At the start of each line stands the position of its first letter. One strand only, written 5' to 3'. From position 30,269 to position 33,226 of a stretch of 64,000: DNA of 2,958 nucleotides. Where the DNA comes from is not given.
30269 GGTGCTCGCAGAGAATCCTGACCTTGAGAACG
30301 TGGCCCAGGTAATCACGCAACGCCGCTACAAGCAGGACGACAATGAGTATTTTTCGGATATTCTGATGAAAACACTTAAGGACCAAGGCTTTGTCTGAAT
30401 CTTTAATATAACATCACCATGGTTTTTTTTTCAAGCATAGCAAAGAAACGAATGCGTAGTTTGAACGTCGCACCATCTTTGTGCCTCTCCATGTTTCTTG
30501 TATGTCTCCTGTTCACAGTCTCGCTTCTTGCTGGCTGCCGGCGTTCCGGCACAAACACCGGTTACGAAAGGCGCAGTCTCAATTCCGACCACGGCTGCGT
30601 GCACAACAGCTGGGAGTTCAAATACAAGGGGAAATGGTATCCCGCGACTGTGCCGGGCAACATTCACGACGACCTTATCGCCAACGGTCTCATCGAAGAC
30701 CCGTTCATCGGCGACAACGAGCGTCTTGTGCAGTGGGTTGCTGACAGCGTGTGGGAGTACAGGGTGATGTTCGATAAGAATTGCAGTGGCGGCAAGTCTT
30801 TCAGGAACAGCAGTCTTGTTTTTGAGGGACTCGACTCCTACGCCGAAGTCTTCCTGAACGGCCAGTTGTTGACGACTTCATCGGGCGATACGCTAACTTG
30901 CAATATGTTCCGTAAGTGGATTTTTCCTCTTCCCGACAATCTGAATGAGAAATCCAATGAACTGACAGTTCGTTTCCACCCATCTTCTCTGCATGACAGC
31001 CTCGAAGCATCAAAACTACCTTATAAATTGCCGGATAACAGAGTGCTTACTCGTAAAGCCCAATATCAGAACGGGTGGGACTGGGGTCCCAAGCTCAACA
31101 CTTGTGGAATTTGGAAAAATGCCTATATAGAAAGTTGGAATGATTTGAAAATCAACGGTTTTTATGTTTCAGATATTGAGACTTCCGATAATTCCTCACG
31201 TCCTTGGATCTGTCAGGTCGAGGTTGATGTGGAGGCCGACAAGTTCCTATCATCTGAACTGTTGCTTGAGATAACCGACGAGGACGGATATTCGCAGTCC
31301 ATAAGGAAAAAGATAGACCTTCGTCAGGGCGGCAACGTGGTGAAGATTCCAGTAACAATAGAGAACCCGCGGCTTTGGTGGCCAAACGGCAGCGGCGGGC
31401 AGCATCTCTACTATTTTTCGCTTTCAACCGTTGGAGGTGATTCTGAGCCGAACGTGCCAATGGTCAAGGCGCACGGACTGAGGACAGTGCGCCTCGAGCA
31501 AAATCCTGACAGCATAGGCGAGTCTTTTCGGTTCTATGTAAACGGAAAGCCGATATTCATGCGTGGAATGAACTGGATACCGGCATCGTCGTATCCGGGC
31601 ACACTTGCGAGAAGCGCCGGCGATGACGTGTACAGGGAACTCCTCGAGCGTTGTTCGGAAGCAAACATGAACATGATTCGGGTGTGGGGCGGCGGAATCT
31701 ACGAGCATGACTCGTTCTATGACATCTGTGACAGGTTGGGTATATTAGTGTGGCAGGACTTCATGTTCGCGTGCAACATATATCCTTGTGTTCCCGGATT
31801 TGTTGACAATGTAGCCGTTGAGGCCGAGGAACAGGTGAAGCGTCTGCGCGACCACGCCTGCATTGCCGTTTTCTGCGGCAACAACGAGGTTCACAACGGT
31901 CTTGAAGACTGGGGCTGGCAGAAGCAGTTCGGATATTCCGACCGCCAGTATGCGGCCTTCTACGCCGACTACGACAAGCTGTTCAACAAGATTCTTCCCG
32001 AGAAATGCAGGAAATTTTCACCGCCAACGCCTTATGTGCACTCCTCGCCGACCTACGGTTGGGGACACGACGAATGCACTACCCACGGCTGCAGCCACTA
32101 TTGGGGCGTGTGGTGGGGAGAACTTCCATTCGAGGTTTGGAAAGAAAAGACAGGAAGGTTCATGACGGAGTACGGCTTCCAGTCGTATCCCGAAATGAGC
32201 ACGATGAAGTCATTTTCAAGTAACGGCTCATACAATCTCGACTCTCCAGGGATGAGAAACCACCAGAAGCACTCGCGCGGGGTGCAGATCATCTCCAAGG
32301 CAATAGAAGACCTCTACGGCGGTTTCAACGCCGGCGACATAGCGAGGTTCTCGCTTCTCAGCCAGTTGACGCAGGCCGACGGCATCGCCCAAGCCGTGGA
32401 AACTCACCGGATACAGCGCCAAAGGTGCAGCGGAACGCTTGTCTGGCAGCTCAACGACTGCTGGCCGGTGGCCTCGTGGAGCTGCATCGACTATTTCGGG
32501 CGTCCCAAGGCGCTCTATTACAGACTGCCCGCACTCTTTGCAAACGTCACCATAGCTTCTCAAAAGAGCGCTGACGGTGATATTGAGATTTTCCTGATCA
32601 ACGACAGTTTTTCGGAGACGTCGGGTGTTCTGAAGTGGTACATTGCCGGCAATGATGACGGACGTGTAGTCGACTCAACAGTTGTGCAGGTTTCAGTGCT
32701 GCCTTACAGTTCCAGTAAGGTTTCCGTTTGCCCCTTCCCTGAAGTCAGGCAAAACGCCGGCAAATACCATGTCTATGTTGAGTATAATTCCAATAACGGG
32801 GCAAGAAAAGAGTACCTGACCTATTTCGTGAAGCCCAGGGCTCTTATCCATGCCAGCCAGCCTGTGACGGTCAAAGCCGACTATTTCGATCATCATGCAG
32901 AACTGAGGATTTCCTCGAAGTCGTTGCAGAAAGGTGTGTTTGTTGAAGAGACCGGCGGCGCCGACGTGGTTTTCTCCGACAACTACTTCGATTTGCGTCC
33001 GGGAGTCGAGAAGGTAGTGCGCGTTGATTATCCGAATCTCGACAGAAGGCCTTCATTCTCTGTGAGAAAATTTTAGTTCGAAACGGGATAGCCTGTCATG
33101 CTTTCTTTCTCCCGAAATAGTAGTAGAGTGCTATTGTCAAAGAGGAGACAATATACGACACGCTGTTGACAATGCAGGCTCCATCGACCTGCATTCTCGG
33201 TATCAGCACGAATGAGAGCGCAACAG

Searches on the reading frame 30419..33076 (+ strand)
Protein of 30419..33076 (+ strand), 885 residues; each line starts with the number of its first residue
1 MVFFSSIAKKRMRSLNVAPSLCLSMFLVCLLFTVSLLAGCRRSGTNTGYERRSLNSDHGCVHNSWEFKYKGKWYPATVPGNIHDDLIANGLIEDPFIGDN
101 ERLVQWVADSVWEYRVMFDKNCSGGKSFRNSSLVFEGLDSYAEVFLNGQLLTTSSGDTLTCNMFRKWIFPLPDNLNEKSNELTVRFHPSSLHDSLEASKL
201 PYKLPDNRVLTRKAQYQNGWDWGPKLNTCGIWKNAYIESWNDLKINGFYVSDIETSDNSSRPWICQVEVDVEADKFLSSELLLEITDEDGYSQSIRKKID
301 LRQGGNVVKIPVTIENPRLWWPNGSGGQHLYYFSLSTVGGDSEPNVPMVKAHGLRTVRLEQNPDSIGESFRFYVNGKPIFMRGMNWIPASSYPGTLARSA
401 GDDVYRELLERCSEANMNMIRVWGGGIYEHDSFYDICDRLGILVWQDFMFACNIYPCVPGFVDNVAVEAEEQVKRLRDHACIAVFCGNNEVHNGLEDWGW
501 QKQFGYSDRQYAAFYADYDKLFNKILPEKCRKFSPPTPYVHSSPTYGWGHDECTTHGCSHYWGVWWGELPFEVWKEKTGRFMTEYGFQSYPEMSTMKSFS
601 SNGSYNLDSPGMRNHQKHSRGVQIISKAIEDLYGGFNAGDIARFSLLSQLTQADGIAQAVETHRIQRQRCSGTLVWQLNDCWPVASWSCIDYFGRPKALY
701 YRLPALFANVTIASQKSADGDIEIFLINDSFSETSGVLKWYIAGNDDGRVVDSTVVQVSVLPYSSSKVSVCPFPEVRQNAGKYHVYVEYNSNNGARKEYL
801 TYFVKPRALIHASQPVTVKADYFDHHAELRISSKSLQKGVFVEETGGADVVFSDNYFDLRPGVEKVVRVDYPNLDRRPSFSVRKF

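Call 31: search_protein_families(library=pfam, proteins=[window:30419-33076:+], max_evalue=0.00001)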
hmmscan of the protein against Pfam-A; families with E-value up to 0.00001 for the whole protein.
window:30419-33076:+ (885 aa): 4 families
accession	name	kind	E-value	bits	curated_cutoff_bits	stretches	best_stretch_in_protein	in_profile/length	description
PF22666.2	Glyco_hydro_2_N2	-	4.8e-47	160.6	27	1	65-233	1-167/167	Glycosyl hydrolase 2 galactose-binding domain-like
PF17753.7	Ig_mannosidase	-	4.8e-11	42.6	22.6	1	818-871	8-60/81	Ig-fold domain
PF17786.7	Mannosidase_ig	-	2.4e-07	31.6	23.4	1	721-807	2-90/91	Mannosidase Ig/CBM-like domain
PF00703.27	Glyco_hydro_2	-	5.6e-06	27.5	23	0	263-337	16-92/109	Glycosyl hydrolases family 2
